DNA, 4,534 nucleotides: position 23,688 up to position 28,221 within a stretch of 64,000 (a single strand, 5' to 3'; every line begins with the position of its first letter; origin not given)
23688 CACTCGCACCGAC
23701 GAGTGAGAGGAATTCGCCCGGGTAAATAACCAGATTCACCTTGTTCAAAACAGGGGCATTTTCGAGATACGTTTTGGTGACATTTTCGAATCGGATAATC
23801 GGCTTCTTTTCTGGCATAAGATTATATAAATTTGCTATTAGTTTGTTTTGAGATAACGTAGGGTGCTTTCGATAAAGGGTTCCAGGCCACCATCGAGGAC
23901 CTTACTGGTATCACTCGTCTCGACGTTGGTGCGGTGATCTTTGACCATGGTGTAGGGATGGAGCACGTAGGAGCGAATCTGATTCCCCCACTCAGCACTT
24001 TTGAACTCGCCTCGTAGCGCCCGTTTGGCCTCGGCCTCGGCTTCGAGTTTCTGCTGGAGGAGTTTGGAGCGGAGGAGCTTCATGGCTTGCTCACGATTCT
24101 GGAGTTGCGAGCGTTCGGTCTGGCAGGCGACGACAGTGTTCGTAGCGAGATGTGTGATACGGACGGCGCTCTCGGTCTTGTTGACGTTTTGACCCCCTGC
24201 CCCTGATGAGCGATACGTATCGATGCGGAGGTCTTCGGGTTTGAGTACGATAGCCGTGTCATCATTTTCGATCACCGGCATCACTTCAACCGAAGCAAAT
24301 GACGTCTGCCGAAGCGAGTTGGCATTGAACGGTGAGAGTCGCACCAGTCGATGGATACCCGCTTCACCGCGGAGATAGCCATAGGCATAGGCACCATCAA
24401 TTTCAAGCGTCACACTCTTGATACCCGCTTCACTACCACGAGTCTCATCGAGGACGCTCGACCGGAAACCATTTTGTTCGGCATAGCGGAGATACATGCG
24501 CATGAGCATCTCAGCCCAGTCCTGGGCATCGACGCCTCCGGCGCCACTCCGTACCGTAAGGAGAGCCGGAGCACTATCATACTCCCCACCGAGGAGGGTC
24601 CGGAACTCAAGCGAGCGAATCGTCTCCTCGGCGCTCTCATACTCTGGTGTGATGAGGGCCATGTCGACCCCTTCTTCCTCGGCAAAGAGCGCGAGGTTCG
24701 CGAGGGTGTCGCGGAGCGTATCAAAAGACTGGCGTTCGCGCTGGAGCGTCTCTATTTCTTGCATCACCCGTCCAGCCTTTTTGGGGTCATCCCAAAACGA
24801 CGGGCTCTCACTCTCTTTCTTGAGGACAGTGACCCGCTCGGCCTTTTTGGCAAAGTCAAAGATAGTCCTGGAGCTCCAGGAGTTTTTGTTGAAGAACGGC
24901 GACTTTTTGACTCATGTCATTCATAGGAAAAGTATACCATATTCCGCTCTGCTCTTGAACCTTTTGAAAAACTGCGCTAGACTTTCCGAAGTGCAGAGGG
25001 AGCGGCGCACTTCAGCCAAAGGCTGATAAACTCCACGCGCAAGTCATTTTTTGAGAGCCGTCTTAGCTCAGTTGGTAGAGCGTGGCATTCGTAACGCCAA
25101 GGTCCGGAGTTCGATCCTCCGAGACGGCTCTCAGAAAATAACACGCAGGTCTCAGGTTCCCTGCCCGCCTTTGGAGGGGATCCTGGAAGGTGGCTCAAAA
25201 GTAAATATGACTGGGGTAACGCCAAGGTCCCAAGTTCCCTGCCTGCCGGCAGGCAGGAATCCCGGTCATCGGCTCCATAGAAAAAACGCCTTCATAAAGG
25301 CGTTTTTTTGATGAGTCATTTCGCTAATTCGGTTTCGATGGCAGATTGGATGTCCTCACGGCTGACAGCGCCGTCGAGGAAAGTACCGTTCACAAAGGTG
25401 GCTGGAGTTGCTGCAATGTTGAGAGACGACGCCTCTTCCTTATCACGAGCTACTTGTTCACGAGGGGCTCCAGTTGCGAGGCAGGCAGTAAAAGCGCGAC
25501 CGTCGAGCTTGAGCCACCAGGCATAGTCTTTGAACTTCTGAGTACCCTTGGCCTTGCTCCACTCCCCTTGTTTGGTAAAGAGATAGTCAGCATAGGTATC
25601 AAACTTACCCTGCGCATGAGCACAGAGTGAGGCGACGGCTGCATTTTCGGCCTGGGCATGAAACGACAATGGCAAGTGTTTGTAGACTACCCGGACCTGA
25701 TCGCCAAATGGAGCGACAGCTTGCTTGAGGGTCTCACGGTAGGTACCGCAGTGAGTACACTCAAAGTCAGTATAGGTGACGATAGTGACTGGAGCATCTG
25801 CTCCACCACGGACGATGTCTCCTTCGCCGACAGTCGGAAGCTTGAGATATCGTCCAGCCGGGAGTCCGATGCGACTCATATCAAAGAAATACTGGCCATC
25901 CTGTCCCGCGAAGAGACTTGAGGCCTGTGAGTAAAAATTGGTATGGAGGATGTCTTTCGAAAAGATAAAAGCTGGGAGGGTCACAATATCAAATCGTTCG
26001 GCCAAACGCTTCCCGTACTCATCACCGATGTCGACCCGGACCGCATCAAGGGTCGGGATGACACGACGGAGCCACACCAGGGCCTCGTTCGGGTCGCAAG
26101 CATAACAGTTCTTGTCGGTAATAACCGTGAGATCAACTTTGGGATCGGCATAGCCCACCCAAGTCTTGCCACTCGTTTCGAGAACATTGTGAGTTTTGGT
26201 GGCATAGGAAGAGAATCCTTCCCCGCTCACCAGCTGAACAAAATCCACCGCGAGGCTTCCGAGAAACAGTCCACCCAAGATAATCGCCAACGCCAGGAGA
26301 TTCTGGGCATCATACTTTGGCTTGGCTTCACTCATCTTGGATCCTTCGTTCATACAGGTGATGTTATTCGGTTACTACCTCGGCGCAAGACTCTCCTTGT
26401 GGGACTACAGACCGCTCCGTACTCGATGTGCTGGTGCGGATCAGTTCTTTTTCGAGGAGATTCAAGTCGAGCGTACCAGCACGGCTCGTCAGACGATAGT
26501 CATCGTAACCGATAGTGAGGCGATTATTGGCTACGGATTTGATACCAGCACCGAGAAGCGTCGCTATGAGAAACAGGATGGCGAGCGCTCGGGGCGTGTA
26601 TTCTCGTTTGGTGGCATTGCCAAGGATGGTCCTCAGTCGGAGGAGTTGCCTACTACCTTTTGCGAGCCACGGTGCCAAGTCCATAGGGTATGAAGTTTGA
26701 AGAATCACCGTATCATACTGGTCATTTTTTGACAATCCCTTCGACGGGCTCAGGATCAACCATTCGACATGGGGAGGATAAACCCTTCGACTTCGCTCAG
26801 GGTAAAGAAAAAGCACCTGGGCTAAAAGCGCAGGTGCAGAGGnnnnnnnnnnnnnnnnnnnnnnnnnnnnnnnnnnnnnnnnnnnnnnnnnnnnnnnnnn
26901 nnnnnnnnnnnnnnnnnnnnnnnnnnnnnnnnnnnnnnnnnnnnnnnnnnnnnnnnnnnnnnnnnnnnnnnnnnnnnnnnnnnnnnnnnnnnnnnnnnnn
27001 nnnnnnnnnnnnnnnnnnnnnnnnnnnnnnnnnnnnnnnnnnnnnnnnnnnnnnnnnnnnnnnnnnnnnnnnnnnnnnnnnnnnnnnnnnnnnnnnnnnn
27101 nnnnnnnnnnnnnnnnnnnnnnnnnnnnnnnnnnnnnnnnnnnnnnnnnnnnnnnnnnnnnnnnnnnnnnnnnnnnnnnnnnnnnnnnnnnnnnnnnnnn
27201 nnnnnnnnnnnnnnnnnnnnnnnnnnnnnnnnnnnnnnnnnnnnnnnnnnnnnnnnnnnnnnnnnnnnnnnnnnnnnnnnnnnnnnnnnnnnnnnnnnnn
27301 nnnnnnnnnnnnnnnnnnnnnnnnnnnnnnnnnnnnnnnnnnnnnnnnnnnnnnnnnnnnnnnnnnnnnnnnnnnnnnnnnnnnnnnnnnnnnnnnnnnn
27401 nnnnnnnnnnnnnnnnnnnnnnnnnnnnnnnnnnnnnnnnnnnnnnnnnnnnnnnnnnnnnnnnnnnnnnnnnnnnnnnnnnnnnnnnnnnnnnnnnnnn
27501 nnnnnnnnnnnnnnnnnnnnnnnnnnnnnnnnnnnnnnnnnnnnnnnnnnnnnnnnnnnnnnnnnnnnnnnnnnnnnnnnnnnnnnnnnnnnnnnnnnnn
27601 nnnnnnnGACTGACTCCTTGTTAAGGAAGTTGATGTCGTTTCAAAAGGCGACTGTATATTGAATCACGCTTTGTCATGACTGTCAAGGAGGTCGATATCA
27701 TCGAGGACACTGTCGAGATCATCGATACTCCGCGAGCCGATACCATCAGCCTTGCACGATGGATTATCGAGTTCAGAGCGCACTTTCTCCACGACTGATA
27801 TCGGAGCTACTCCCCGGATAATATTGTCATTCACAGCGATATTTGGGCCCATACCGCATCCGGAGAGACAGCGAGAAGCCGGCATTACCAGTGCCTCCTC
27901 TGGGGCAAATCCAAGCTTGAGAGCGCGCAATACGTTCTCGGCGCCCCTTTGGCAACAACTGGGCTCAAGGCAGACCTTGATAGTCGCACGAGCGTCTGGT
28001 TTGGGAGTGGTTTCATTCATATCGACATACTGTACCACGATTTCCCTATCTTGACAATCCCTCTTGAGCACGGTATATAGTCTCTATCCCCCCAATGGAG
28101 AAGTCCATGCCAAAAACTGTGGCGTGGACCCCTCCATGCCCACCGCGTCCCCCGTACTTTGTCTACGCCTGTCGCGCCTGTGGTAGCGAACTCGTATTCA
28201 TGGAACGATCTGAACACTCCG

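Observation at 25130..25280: tRNA-Thr followed by two degenerate 3'-half copies, each with a hairpin inserted in the T-loop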

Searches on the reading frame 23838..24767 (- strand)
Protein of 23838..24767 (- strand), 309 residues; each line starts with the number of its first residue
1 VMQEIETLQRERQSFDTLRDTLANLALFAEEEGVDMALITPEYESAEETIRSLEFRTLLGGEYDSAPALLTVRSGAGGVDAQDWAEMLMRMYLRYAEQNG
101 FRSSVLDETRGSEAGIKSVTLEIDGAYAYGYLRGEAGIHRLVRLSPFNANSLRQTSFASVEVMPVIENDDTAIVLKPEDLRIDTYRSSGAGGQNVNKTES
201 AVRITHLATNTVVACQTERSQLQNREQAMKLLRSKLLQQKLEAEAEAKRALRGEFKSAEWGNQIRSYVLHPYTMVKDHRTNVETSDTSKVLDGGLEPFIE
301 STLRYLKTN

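Call 27: search_protein_families(library=pfam, proteins=[window:23838-24767:-], max_evalue=0.01)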
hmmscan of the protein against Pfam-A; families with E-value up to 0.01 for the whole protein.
window:23838-24767:- (309 aa): 2 families
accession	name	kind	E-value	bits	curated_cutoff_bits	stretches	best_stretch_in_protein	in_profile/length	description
PF03462.23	PCRF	-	1.2e-43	149.7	24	1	2-160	28-194/194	PCRF domain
PF00472.26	RF-1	-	1.1e-41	141.9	35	1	171-279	3-116/116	RF-1 domain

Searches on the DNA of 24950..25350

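Call 6: search_rna_families(source=window, start=24950, end=25350, threshold=evalue, max_evalue=10, show_alignments=4)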
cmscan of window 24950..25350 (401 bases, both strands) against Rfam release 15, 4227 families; matches with E-value up to 10: 5.
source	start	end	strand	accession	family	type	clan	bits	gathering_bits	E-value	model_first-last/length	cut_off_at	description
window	25057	25129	+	RF00005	tRNA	Gene; tRNA;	CL00001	62.3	29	2.5e-13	1-71/71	no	tRNA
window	25231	25311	+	RF00106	RNAI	Gene; antisense;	-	20.1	47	0.17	1-102/102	no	RNAI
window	25277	25309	+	RF02063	STnc350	Gene; sRNA;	-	17.4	60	1.1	29-64/68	no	Salmonella enterica sRNA STnc350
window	25238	25310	+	RF01394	isrK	Gene; sRNA;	-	13.9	50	1.3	1-77/77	no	isrK Hfq binding RNA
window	25212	25278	-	RF01746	mraW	Cis-reg;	-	13.3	50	6.9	1-107/107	no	mraW RNA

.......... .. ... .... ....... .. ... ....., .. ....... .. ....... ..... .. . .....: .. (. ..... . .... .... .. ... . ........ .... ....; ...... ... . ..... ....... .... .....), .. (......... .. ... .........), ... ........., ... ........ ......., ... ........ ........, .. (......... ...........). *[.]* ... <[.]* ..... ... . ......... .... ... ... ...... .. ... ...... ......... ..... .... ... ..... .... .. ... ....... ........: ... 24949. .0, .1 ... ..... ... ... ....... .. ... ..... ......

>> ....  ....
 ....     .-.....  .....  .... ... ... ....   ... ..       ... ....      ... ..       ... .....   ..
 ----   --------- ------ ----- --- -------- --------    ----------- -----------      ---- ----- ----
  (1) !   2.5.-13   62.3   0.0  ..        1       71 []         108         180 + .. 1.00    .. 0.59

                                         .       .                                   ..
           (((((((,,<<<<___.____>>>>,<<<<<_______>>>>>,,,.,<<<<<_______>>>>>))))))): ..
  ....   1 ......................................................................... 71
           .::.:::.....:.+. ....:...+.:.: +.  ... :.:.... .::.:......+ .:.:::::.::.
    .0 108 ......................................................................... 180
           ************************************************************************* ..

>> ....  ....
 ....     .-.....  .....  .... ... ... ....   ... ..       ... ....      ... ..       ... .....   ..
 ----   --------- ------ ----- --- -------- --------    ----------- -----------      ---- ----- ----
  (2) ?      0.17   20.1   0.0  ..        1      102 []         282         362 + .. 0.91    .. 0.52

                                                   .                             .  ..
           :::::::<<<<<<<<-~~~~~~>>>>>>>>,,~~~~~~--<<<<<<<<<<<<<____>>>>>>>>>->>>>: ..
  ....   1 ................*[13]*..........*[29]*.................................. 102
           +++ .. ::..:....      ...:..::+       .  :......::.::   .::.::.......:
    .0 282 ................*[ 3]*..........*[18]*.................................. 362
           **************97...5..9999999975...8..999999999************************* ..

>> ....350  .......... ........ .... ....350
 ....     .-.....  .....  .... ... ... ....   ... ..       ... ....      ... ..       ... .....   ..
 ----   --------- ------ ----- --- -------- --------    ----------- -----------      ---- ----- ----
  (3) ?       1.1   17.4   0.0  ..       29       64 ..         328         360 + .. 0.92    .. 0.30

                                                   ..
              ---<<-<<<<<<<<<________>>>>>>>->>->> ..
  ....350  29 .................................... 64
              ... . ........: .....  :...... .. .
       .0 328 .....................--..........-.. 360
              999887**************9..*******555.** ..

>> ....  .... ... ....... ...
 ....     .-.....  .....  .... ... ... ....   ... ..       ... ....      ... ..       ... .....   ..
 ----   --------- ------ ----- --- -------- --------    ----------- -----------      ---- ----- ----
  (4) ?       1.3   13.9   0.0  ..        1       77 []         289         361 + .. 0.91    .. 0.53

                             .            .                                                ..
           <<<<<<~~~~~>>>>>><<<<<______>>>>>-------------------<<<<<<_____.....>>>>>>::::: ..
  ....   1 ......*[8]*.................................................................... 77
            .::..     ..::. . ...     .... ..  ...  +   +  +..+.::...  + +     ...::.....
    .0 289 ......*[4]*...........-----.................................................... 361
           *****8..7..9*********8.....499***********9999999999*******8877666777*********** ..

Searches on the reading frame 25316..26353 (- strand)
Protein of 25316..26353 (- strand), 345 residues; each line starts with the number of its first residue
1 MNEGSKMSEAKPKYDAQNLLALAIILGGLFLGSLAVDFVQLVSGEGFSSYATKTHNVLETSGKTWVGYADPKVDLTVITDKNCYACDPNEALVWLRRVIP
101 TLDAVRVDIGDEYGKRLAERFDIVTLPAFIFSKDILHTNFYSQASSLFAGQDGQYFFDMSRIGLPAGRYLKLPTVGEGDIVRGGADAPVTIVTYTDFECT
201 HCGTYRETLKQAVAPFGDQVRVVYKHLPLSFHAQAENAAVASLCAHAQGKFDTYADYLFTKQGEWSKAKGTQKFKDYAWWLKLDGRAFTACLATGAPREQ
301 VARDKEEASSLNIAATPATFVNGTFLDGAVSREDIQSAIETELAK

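Call 13: find_encoding_contigs(protein=window:25316-26353:-, flank=10000, max_places=10)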
Protein window:25316-26353:- (345 aa): no gene with exactly this product is on record in the collection.

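Call 27: search_protein_families(library=pfam, proteins=[window:25316-26353:-], max_evalue=0.01)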
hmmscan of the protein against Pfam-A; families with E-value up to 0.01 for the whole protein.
window:25316-26353:- (345 aa): 3 families
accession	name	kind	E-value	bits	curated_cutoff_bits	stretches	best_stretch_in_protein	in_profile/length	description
PF13462.12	Thioredoxin_4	-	7.7e-24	85.2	23.2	1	177-340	3-164/165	Thioredoxin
PF01323.26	DSBA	-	9.5e-13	48.8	25.6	1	190-339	1-190/191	DSBA-like thioredoxin domain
PF13098.12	Thioredoxin_2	-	0.0098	16.7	27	0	190-337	8-102/104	Thioredoxin-like domain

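Call 40: find_homologous_proteins(query=window:25316-26353:-, max_evalue=1e-20)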
Query window:25316-26353:- (345 aa): 365 proteins with E <= 1e-20 among 4901 candidates; the best 120 are listed.
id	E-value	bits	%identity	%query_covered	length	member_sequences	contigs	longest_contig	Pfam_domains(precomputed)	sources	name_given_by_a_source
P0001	5.5e-219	744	95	100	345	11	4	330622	PF01323.27,PF13462.13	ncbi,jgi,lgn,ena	-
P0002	1.6e-187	640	80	100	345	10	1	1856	PF01323.27,PF13462.13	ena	-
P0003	1.5e-164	565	74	97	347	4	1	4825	PF01323.27,PF13462.13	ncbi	ncbi:MAG: thioredoxin domain-containing protein [Candidatus Moraniibacteriota bacterium]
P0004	1.1e-161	555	72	90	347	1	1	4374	PF01323.27,PF13462.13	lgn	-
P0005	4.3e-161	553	72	95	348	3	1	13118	PF13098.14,PF01323.27,PF13462.13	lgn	-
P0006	9.4e-161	552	69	100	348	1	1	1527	PF01323.27,PF13462.13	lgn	-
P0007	1.2e-160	552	73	95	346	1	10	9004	PF13098.14,PF01323.27,PF13462.13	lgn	-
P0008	7.5e-160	549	72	96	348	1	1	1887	PF13098.14,PF01323.27,PF13462.13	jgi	-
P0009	6.2e-159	546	69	100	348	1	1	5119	PF13098.14,PF01323.27,PF13462.13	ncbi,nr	ncbi:MAG: thioredoxin domain-containing protein [Candidatus Moranbacteria bacterium]|nr:thioredoxin 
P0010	8.8e-159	546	70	97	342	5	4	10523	PF01323.27,PF13462.13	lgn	-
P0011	3.7e-158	544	69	100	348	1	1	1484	PF13192.13,PF01323.27,PF13462.13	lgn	-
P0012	3.8e-158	544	71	97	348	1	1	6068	PF13098.14,PF01323.27,PF13462.13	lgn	-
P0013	1.1e-157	542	71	95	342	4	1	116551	PF13098.14,PF01323.27,PF13462.13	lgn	-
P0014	1.1e-156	539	68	99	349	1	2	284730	PF13098.14,PF01323.27,PF13462.13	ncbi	-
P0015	2.1e-156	538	71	97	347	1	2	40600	PF01323.27,PF13462.13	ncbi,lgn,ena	-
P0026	1.5e-152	525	69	97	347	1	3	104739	PF13098.14,PF01323.27,PF13462.13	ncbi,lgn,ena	-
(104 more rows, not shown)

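Call 41: find_encoding_contigs(protein=P0001, flank=6000, max_places=4)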
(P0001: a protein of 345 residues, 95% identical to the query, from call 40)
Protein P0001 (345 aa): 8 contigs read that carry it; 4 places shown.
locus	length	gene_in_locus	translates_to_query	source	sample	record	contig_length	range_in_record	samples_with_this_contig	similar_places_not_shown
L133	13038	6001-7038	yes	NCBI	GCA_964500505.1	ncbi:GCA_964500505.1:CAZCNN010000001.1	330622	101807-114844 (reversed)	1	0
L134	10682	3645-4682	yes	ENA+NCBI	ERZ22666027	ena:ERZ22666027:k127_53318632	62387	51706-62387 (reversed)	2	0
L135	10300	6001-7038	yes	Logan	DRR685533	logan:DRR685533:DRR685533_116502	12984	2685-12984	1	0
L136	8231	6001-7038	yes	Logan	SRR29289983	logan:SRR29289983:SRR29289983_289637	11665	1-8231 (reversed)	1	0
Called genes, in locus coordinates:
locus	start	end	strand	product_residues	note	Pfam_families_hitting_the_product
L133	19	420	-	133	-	-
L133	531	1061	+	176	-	PF10517:DM13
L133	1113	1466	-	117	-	-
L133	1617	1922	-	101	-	-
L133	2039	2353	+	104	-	PF11950:DUF3467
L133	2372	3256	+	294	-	PF06691:DUF1189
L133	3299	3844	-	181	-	-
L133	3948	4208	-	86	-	-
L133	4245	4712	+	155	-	PF01257:2Fe-2S_thioredx (weak)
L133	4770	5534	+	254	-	-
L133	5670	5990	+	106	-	-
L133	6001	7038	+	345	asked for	PF13462:Thioredoxin_4, PF01323:DSBA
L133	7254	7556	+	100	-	-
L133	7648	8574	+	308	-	PF03462:PCRF, PF00472:RF-1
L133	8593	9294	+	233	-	PF00005:ABC_tran, PF13304:AAA_21 (faint)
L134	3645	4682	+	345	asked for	PF13462:Thioredoxin_4, PF01323:DSBA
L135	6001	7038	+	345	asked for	PF13462:Thioredoxin_4, PF01323:DSBA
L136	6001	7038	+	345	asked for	PF13462:Thioredoxin_4, PF01323:DSBA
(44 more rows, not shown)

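Call 42: find_encoding_contigs(protein=P0013, flank=6000, max_places=2)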
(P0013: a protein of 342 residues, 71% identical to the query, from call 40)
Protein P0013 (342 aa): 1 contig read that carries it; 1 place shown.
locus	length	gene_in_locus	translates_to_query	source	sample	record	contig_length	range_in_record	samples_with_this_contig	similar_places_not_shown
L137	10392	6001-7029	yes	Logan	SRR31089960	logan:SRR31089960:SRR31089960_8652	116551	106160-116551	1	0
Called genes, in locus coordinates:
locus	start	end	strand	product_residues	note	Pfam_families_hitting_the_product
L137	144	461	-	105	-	-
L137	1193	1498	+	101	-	-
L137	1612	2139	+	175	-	PF10517:DM13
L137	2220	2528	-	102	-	-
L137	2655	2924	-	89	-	-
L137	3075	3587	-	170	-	PF00583:Acetyltransf_1 (weak), PF13508:Acetyltransf_7 (weak)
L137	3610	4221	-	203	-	PF00583:Acetyltransf_1, PF13673:Acetyltransf_10 (weak), PF14542:Acetyltransf_CG (faint), PF13508:Acetyltransf_7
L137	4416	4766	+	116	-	PF01257:2Fe-2S_thioredx (weak)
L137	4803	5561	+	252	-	-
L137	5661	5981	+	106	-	-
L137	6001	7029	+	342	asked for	PF13098:Thioredoxin_2 (faint), PF13462:Thioredoxin_4, PF01323:DSBA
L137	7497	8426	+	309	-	PF03462:PCRF, PF00472:RF-1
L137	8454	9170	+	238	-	PF00005:ABC_tran, PF13304:AAA_21 (faint)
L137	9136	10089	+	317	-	PF18075:FtsX_ECD, PF02687:FtsX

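Call 43: find_encoding_contigs(protein=P0014, flank=6000, max_places=2)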
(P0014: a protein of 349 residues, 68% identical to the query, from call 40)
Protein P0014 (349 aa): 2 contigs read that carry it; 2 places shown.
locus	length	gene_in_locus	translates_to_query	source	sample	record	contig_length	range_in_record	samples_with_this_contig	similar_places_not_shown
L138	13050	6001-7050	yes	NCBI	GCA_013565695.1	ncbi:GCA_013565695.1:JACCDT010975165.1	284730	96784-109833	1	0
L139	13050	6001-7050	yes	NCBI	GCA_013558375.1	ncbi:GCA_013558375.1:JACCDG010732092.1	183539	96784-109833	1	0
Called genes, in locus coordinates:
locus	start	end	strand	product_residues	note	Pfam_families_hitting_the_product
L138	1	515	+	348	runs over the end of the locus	PF02578:Cu-oxidase_4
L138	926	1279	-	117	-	-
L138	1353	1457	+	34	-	-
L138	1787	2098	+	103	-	PF11950:DUF3467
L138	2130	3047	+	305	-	PF06691:DUF1189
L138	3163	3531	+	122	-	-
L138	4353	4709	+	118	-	PF01257:2Fe-2S_thioredx (weak)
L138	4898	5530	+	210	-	-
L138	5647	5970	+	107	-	-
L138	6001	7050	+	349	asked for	PF13098:Thioredoxin_2 (faint), PF13462:Thioredoxin_4, PF01323:DSBA (weak)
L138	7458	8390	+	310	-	PF03462:PCRF, PF00472:RF-1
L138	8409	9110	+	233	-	PF00005:ABC_tran, PF13304:AAA_21 (faint)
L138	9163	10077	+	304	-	PF18075:FtsX_ECD, PF02687:FtsX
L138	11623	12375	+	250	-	-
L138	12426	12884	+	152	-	PF00293:NUDIX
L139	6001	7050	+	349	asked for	PF13098:Thioredoxin_2 (faint), PF13462:Thioredoxin_4, PF01323:DSBA (weak)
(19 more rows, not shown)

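Call 56: find_encoding_contigs(protein=P0015, flank=5000, max_places=2)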
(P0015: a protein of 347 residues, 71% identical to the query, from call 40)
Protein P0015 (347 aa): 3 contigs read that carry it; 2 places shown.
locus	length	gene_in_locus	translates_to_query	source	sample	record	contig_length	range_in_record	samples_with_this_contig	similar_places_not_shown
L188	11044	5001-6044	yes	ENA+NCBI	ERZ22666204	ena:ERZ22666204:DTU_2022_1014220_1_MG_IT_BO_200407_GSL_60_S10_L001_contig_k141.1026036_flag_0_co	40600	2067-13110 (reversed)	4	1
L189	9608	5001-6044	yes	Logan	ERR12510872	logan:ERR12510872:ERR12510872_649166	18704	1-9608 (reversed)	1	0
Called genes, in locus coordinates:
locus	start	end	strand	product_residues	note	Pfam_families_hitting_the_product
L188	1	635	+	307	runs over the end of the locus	PF06691:DUF1189 (weak)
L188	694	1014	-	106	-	-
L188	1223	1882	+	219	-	PF02578:Cu-oxidase_4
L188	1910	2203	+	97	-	PF11950:DUF3467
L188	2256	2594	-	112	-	-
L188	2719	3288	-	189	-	PF00583:Acetyltransf_1, PF08445:FR47 (weak), PF13508:Acetyltransf_7 (weak), PF13673:Acetyltransf_10 (weak)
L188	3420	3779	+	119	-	PF01257:2Fe-2S_thioredx (weak)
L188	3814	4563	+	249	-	-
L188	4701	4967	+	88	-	-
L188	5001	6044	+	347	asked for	PF13462:Thioredoxin_4, PF01323:DSBA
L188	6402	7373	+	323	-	PF03462:PCRF, PF00472:RF-1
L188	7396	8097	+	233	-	PF00005:ABC_tran, PF13304:AAA_21 (faint)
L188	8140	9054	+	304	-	PF18075:FtsX_ECD, PF02687:FtsX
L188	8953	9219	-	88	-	-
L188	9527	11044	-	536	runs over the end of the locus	PF00239:Resolvase, PF07508:Recombinase, PF13408:Zn_ribbon_recom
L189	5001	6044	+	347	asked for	PF13462:Thioredoxin_4, PF01323:DSBA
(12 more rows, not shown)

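Call 57: find_encoding_contigs(protein=P0026, flank=5000, max_places=2)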
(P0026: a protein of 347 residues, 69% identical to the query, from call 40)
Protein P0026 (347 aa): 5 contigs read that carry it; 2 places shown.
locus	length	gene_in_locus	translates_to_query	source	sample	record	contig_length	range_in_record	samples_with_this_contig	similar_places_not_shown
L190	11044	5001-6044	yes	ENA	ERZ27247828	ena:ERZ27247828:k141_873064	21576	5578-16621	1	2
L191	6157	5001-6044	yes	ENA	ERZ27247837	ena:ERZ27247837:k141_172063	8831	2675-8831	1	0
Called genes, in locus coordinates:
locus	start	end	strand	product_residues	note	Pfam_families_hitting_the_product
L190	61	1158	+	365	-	PF00078:RVT_1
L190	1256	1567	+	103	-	PF03091:CutA1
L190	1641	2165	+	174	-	PF12689:Acid_PPase, PF13419:HAD_2, PF00702:Hydrolase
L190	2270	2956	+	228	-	PF02578:Cu-oxidase_4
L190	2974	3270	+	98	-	PF11950:DUF3467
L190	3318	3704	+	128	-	PF01257:2Fe-2S_thioredx (weak)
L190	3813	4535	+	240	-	-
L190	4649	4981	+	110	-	-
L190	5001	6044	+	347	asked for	PF13098:Thioredoxin_2 (faint), PF13462:Thioredoxin_4, PF01323:DSBA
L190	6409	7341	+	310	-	PF03462:PCRF, PF00472:RF-1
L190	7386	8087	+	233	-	PF00005:ABC_tran, PF13304:AAA_21 (faint)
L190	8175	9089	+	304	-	PF18075:FtsX_ECD, PF02687:FtsX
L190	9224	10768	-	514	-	PF00239:Resolvase, PF07508:Recombinase, PF13408:Zn_ribbon_recom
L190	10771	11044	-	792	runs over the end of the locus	PF00270:DEAD (faint), PF04851:ResIII, PF18766:SWI2_SNF2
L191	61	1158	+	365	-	PF00078:RVT_1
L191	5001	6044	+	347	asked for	PF13098:Thioredoxin_2 (faint), PF13462:Thioredoxin_4, PF01323:DSBA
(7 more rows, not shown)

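Call 58: find_encoding_contigs(protein=P0005, flank=5000, max_places=2)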
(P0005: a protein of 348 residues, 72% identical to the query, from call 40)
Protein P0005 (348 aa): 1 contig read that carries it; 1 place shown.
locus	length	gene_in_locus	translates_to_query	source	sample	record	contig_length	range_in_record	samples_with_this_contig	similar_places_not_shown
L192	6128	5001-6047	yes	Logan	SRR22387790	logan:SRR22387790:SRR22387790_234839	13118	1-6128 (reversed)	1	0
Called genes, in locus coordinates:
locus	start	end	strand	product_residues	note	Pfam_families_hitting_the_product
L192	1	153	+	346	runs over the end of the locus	PF00078:RVT_1 (weak)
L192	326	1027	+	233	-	PF04264:YceI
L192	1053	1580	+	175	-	PF10517:DM13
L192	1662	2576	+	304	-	PF06691:DUF1189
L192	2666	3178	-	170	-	-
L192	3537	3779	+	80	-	-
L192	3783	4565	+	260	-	-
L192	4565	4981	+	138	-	-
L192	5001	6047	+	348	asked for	PF13098:Thioredoxin_2 (weak), PF13462:Thioredoxin_4, PF01323:DSBA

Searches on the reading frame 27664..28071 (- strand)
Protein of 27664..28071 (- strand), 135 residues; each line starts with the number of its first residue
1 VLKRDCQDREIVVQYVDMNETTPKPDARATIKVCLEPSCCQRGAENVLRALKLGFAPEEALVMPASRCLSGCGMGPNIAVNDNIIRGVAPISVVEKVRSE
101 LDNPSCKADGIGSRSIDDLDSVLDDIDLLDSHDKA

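Call 27: search_protein_families(library=pfam, proteins=[window:27664-28071:-], max_evalue=0.01)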
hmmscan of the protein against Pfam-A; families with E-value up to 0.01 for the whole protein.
window:27664-28071:- (135 aa): 1 family
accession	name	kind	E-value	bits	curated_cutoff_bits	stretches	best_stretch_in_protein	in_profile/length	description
PF01257.25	2Fe-2S_thioredx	-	2.1e-07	31.3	24.8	1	23-95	60-139/145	Thioredoxin-like [2Fe-2S] ferredoxin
